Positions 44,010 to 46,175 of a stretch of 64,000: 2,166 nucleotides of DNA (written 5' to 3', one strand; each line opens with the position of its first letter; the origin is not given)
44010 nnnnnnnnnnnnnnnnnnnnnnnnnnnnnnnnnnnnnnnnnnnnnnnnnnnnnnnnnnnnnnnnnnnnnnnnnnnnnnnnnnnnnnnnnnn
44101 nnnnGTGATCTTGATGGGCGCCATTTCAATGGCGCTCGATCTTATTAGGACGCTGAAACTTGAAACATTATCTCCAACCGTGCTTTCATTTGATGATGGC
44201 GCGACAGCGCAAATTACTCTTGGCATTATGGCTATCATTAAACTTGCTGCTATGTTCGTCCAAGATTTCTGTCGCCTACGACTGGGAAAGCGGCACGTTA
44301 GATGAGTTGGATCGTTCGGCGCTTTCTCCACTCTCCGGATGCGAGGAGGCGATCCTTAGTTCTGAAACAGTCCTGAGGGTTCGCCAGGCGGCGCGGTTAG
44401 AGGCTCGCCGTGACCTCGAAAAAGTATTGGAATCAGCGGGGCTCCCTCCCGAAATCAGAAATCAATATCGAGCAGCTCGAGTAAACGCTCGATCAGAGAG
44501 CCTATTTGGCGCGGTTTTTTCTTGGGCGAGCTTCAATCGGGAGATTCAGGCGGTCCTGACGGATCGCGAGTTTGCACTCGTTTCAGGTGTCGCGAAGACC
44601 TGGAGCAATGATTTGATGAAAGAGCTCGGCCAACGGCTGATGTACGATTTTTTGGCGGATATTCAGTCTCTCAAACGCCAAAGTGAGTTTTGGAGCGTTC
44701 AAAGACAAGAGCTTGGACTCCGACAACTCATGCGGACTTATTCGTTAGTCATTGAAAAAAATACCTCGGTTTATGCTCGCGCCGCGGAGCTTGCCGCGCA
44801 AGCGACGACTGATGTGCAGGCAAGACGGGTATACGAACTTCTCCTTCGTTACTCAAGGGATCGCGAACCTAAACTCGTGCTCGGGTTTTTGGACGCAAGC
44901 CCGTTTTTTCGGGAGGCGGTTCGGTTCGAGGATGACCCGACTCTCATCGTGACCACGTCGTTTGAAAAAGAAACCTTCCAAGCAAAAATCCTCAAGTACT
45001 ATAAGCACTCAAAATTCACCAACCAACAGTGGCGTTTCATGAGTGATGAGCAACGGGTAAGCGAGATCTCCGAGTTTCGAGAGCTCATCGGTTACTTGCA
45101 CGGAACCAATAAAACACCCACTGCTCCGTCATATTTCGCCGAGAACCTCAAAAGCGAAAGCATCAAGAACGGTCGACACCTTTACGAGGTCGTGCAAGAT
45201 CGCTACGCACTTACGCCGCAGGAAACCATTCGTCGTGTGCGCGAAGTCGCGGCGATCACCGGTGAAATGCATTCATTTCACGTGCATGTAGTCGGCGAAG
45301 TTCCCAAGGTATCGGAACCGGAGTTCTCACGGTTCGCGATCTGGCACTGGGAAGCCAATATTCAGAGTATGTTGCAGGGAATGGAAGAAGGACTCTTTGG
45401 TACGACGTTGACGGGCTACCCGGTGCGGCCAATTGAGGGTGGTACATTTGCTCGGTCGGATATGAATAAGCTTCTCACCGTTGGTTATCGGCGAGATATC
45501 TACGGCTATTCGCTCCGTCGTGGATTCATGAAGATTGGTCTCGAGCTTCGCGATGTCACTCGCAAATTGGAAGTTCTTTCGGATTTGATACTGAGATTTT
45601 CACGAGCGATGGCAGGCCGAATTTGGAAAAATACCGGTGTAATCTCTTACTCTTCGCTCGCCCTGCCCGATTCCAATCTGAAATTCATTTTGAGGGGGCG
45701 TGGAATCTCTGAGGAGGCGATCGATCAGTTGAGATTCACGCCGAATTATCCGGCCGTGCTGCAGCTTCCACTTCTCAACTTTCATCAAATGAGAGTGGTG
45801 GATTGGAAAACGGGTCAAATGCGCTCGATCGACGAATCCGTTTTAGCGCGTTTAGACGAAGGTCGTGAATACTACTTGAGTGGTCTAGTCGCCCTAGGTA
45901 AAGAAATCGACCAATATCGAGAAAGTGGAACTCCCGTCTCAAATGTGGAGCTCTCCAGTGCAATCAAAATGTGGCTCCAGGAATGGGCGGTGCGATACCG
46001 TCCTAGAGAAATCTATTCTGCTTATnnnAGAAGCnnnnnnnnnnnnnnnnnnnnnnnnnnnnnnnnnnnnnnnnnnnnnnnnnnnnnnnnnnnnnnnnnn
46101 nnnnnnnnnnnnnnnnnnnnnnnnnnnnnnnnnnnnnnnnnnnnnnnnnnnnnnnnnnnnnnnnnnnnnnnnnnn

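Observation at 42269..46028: Tandem pair of ~615-aa exported paralogs with a conserved HSFH(G/V)H motif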

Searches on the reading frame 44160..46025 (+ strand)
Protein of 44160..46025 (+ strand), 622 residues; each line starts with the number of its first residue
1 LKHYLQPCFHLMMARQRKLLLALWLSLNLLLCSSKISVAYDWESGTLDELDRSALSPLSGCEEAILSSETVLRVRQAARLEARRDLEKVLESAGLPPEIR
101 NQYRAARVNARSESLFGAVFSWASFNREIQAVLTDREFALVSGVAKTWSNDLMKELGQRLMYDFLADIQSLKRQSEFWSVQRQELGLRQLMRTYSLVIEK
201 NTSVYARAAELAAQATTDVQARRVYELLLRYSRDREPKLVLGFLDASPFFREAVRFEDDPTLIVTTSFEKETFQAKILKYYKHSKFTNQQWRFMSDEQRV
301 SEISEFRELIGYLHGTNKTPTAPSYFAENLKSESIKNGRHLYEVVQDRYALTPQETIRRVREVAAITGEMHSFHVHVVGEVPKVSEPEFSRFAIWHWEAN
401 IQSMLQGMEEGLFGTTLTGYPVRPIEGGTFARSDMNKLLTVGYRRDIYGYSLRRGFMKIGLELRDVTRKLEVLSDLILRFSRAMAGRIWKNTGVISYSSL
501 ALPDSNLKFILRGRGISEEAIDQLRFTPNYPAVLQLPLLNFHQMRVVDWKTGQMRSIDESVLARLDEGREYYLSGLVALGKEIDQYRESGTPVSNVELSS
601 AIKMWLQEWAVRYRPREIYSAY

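Call 4: search_protein_families(library=pfam, proteins=[window:44160-46025:+], max_evalue=1)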
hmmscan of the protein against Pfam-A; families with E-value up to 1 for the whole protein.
window:44160-46025:+ (622 aa): 0 families

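Call 5: search_protein_families(library=ncbifam, proteins=[window:44160-46025:+], max_evalue=1)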
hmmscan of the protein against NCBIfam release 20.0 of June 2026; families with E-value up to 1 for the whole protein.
window:44160-46025:+ (622 aa): 0 families

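Call 6: find_homologous_proteins(query=window:44160-46025:+, max_evalue=0.001)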
Query window:44160-46025:+ (622 aa): 3 proteins with E <= 0.001 among 8000 candidates.
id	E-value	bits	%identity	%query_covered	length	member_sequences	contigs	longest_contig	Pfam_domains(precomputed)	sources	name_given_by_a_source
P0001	0.0e+0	1355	100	98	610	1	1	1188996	-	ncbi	-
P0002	3.2e-190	652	61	79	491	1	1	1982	-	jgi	-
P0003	2.4e-116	408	38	96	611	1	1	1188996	-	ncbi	-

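Call 7: search_solved_structures(query=window:44160-46025:+, max_evalue=10)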
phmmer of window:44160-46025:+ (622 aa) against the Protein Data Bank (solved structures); distinct sequences matched with E-value up to 10: 1.
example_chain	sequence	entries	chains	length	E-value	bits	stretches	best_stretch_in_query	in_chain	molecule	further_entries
4m16_A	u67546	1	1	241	0.88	11.2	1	81-183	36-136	Bartonella effector protein (Bep) substrate of VirB T4SS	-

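Call 10: find_encoding_contigs(protein=P0002, flank=5000)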
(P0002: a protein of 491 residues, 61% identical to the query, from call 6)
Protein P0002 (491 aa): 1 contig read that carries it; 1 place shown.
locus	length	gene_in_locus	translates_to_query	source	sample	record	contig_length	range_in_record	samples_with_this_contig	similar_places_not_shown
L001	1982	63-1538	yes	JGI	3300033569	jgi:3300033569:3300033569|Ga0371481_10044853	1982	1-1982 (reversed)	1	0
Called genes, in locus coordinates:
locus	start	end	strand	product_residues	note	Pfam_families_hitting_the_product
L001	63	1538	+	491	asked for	-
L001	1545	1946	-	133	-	PF07394:DUF1501 (weak)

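Call 11: list_cluster_members(proteins=[P0001, P0003, P0002])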
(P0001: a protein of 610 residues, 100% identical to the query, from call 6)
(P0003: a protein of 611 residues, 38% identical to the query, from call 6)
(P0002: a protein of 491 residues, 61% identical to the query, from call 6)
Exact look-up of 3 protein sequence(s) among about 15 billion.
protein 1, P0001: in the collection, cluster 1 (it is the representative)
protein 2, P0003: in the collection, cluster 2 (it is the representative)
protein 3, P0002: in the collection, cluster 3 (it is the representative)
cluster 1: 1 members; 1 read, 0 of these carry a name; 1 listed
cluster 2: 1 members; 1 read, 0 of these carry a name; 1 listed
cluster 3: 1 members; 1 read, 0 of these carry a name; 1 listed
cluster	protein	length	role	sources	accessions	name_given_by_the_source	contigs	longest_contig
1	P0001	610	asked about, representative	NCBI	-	-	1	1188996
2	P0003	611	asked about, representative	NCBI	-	-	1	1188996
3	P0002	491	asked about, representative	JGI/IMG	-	-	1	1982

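Call 15: find_related_loci(query=A1, collection=genome_contigs, flank=10000)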
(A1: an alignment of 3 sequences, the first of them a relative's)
Query A1 (610 aa) in genome_contigs; peptide patterns used: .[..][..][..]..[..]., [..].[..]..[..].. (x = any residue, [..] = any of these).
86 stretches matched a pattern, but none encodes a relative of the query by tblastn (E <= 1e-3).

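Call 16: find_related_loci(query=A1, collection=metagenome_contigs, flank=10000)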
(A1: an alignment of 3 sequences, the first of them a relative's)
Query A1 (610 aa) in metagenome_contigs; peptide patterns used: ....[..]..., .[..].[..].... (x = any residue, [..] = any of these).
164 stretches matched a pattern, but none encodes a relative of the query by tblastn (E <= 1e-3).

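Call 22: search_solved_structures(query=A1, max_evalue=10, show_alignments=2)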
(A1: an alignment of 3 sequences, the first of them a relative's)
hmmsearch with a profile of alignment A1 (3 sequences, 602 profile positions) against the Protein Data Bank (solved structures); distinct sequences matched with E-value up to 10: 0.

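Call 23: search_protein_families(library=padloc, proteins=[P0001, P0003], max_evalue=1)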
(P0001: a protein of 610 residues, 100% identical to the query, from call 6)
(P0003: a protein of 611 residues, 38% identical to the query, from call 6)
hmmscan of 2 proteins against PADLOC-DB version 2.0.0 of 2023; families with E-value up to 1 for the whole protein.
P0001 (610 aa): 0 families

P0003 (611 aa): 0 families

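Call 24: search_protein_representatives(alignment_id=A1)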
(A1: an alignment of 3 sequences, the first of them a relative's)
Query: 3 sequences, 602 profile positions. Proteins with E-value up to 0.001 (for the whole library): 129; up to 1e-10: 112; up to 1e-30: 73. The best 129 are listed.
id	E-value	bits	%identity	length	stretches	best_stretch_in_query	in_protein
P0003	0.0e+00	1093.5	-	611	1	1-602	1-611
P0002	2.5e-278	941.0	-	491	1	113-602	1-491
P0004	2.6e-110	386.2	-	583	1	111-601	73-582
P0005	3.8e-63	230.4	-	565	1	167-602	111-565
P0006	1.1e-62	228.9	-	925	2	139-601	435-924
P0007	1.5e-62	228.4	-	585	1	189-600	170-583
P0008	1.1e-60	222.3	-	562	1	169-601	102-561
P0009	1.5e-60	221.8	-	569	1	117-602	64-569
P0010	1.8e-60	221.6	-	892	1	146-600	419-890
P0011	2.2e-58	214.7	-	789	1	126-600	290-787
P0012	6.5e-58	213.1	-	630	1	191-602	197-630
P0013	9.1e-58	212.6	-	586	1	162-600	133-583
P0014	1.2e-55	205.7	-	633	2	414-600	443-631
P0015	4.1e-55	203.9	-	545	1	152-599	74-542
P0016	6.5e-55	203.2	-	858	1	147-600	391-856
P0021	1.1e-51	192.5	-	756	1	192-600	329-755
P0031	8.8e-48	179.7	-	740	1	171-597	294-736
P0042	3.3e-44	167.9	-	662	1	191-599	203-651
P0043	5.2e-44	167.2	-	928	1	177-600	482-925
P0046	4.5e-43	164.1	-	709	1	186-600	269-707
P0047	5.9e-43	163.7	-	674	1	180-600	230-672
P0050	3.4e-42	161.2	-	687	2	415-599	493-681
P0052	1.8e-41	158.8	-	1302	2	294-602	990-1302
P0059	2.0e-38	148.8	-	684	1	186-599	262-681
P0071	3.1e-33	131.6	-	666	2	366-591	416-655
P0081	6.2e-27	110.8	-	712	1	190-602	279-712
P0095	1.9e-21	92.7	-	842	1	170-600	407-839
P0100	2.0e-18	82.7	-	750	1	237-600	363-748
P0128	6.6e-05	38.1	-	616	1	238-593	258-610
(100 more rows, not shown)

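Call 30: search_protein_families(library=pfam, proteins=[P0006, P0010, P0011, P0016, P0021, P0031, P0043, P0046, P0047, P0052], max_evalue=0.01)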
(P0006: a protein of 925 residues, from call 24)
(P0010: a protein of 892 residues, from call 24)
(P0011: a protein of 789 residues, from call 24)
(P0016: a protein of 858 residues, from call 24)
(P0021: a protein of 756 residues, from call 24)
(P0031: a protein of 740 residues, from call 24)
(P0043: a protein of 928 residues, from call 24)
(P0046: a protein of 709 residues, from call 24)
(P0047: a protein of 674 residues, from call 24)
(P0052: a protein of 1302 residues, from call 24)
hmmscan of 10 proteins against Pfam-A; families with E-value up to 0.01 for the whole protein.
P0006 (925 aa): 1 family
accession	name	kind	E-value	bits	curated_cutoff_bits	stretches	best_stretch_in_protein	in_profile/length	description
PF01327.26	Pep_deformylase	-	4.9e-40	137.1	22.8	1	264-401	8-148/156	Polypeptide deformylase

P0010 (892 aa): 1 family
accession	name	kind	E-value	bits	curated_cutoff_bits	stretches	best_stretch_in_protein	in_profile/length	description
PF01327.26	Pep_deformylase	-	7e-05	22.9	22.8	1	254-329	8-86/156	Polypeptide deformylase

P0011 (789 aa): 0 families

P0016 (858 aa): 0 families

P0021 (756 aa): 1 family
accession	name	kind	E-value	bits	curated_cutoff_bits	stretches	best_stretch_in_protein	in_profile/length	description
PF01327.26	Pep_deformylase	-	4.1e-35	121.1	22.8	1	85-235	8-152/156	Polypeptide deformylase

P0031 (740 aa): 1 family
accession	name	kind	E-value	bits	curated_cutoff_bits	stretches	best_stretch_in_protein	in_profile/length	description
PF01327.26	Pep_deformylase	-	2.6e-42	144.5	22.8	1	66-221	3-152/156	Polypeptide deformylase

P0043 (928 aa): 0 families

P0046 (709 aa): 1 family
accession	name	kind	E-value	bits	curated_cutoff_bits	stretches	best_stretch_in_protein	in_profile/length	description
PF01327.26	Pep_deformylase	-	2e-41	141.6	22.8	1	48-193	4-149/156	Polypeptide deformylase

P0047 (674 aa): 1 family
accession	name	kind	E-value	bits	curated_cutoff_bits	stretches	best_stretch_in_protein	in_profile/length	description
PF01327.26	Pep_deformylase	-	2.3e-10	40.7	22.8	1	74-156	61-145/156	Polypeptide deformylase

P0052 (1302 aa): 0 families

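Call 34: find_encoding_contigs(protein=P0004, flank=8000, max_places=3)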
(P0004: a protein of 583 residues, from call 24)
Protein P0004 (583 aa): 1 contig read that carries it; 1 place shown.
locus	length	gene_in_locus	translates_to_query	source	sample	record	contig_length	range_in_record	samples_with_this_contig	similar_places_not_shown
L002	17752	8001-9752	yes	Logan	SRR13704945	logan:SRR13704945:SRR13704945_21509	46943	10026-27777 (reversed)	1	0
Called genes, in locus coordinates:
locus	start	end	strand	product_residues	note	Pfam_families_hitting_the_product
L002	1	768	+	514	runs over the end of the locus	PF00009:GTP_EFTU (weak), PF00071:Ras (faint), PF01926:MMR_HSR1, PF02421:FeoB_N (weak), PF00009:GTP_EFTU, PF01926:MMR_HSR1, PF02421:FeoB_N, PF14714:KH_dom-like, +7 more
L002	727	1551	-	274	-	PF13505:OMP_b-brl (weak)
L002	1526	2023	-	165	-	-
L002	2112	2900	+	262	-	PF13432:TPR_16 (faint), PF13424:TPR_12 (faint), PF13174:TPR_6 (faint), PF13181:TPR_8 (faint), PF07719:TPR_2 (faint)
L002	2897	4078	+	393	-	PF13570:Beta-prop_ACSF4, PF13360:PQQ_2, PF25292:Beta-prop_CGLA (faint), PF07774:EMC1_C (faint), PF01011:PQQ (weak), PF25293:Beta-prop_EMC1_N (weak), PF13570:Beta-prop_ACSF4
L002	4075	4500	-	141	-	-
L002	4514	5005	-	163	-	PF14347:DUF4399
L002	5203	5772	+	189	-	-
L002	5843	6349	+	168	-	-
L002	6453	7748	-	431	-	PF00082:Peptidase_S8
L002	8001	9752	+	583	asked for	-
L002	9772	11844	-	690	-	PF02897:Peptidase_S9_N, PF00326:Peptidase_S9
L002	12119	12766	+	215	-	-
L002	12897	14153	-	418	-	PF02899:Phage_int_SAM_1, PF00589:Phage_integrase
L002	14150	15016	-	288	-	PF03437:BtpA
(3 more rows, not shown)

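Call 36: find_encoding_contigs(protein=P0006, flank=6000, max_places=3)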
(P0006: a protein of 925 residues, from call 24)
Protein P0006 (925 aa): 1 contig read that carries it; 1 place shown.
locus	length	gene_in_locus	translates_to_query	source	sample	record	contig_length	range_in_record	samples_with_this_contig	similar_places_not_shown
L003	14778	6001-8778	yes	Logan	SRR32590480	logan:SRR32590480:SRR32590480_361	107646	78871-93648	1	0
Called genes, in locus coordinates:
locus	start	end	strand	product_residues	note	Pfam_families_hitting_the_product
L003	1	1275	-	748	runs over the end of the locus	-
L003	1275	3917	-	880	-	-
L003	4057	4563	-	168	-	-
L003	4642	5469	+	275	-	PF03976:PPK2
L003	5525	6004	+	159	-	-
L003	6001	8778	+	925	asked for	PF01327:Pep_deformylase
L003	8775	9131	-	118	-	PF06108:DUF952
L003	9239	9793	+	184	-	-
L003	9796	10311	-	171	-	PF00111:Fer2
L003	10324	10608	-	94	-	PF09650:PHA_gran_rgn (weak)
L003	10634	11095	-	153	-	PF00692:dUTPase, PF22769:DCD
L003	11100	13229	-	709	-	PF01138:RNase_PH, PF03725:RNase_PH_C, PF03726:PNPase (weak), PF01138:RNase_PH, PF00013:KH_1, PF00575:S1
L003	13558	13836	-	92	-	PF00312:Ribosomal_S15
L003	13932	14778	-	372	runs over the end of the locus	PF04539:Sigma70_r3 (faint), PF00140:Sigma70_r1_2 (weak), PF04542:Sigma70_r2, PF04545:Sigma70_r4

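Call 37: find_encoding_contigs(protein=P0005, flank=6000, max_places=3)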
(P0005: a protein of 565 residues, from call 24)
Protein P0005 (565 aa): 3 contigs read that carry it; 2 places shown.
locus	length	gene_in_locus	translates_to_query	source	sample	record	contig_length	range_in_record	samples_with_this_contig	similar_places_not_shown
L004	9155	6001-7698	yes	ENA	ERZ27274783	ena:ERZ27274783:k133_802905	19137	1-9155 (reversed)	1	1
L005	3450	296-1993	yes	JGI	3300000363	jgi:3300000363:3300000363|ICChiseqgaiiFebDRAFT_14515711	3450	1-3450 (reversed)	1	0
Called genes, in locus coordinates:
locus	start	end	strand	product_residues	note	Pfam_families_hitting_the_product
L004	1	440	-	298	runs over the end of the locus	PF13560:HTH_31 (weak), PF14394:DUF4423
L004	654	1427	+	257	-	-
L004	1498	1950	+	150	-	-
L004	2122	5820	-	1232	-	PF02463:SMC_N, PF13175:AAA_15, PF13304:AAA_21 (faint), PF13476:AAA_23, PF13555:AAA_29 (faint), PF06470:SMC_hinge, PF24161:CCDC39 (weak)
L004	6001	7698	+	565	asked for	-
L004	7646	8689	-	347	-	-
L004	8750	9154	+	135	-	?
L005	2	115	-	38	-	?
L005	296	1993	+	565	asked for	-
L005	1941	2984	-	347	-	-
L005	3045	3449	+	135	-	?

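Call 38: predict_structure(alignment_id=A2)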
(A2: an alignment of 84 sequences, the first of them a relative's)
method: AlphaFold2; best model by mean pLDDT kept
length: 610 residues; sequences in the alignment: 84
mean_pLDDT: 88.4   pTM: 0.82
mean pLDDT of the five models: 88.4, 87.7, 86.6, 86.3, 86.1
residues with pLDDT >= 90: 419; 70-90: 122; 50-70: 43; < 50: 26
segments of 3 or more residues with pLDDT < 50: 22-37, 97-105
pLDDT, mean of each block of 10 residues (from residue 1): 82 87 47 48 61 77 77 79 78 59 57 92 95 86 85 94 93 95 94 98 97 96 96 98 98 98 97 96 96 76 92 95 91 97 98 97 97 93 94 95 73 62 84 92 96 96 98 96 84 95 97 78 93 94 97 98 98 97 93 97 96
secondary structure, 60 per line:
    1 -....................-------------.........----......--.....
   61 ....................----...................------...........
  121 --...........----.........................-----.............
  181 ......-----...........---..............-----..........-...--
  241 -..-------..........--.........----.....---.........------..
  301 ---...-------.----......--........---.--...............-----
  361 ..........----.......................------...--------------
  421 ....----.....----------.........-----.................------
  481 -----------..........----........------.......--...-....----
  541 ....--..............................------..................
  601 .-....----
elements in order: H2-21 H35-43 H48-53 H56-80 H85-103 H110-120 H123-133 H138-162 H168-186 H192-202 H206-219 H225-234 E251-260 H263-268 E269-271 H276-280 H284-292 E304-306 E319-324 E327-334 H341-355 E361-370 H375-397 H421-424 E429-433 E444-452 H458-474 H492-501 H506-513 H520-526 E533-536 E541-544 H547-576 H583-601 H603-606

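Call 50: find_related_loci(query=A3, collection=genome_contigs, flank=6000)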
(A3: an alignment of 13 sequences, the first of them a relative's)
Query A3 (562 aa) in genome_contigs; peptide patterns used: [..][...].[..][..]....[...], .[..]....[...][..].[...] (x = any residue, [..] = any of these).
30 stretches matched a pattern; 14 encode a relative of the query (tblastn E <= 1e-3); 14 distinct loci.
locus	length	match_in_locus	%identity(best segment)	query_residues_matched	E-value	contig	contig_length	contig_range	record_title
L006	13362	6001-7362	42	102-561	9e-114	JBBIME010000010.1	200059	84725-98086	MAG: Bacteriovoracales bacterium isolate BR2F70218_bin_225 NODE_38_length_200059_cov_3.54018, whole genome shotgun seque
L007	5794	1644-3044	37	112-561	6e-89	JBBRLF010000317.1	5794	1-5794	MAG: candidate division WWE3 bacterium isolate La1_concoct.242 LA1C_C.242_k141_3042901L_5794_cov_8.0000, whole genome sh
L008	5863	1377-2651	36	125-560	8e-88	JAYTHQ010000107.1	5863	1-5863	MAG: Bdellovibrionales bacterium isolate GFS_2542 GFS_2542_106, whole genome shotgun sequence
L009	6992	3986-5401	35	69-560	2e-87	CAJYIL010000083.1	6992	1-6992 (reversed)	MAG: Bdellovibrionaceae bacterium isolate maxbin_SP188_3.010 genome assembly, contig: k127_189036, whole genome shotgun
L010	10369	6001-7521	33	49-559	1e-86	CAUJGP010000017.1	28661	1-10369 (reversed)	MAG: Bdellovibrionota bacterium isolate KLAP115 genome assembly, contig: KLAP115_661556, whole genome shotgun sequence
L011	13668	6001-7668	33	31-559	1e-86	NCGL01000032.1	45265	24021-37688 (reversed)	MAG: Bdellovibrio sp. 28-41-41 04302015_28_scaffold_296, whole genome shotgun sequence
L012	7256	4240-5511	35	125-561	3e-83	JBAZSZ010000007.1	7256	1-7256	MAG: Candidatus Paceibacterota bacterium isolate SO_2017_GW1_189 NODE_38626_length_7256_cov_4.561790_OW334_2017, whole g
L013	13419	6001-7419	33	78-559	8e-83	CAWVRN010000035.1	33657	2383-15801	MAG TPA_asm: uncultured Bdellovibrio sp. isolate ERR3589585_binner123_56 genome assembly, contig: ERZ7462356.554, whole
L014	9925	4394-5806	35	91-561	1e-81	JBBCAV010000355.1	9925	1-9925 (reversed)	Bdellovibrionota bacterium FG-2 24156C00355.1, whole genome shotgun sequence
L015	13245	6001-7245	37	121-562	2e-80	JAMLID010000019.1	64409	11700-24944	MAG: Oligoflexia bacterium isolate ACE_NR_PROT1 ACE_NR_PROT1_19, whole genome shotgun sequence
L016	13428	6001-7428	33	74-561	2e-79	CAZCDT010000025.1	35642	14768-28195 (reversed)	MAG TPA_asm: uncultured Bacteriovoracaceae bacterium isolate binchicken_co117_66 genome assembly, contig: NODE_2317_leng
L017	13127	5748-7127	35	93-559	7e-87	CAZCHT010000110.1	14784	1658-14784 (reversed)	MAG TPA_asm: uncultured Bdellovibrio sp. isolate SRP107338_co1_318 genome assembly, contig: NODE_4353_length_14784_cov_6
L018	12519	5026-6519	33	55-559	3e-86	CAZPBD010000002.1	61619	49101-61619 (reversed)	MAG TPA_asm: uncultured Pseudobdellovibrionaceae bacterium isolate SRP302895_co1_280 genome assembly, contig: NODE_856_l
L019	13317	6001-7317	26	103-557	3e-43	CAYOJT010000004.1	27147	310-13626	MAG TPA_asm: uncultured Bacteriovoracaceae bacterium isolate SRP189682_co1_492 genome assembly, contig: NODE_2788_length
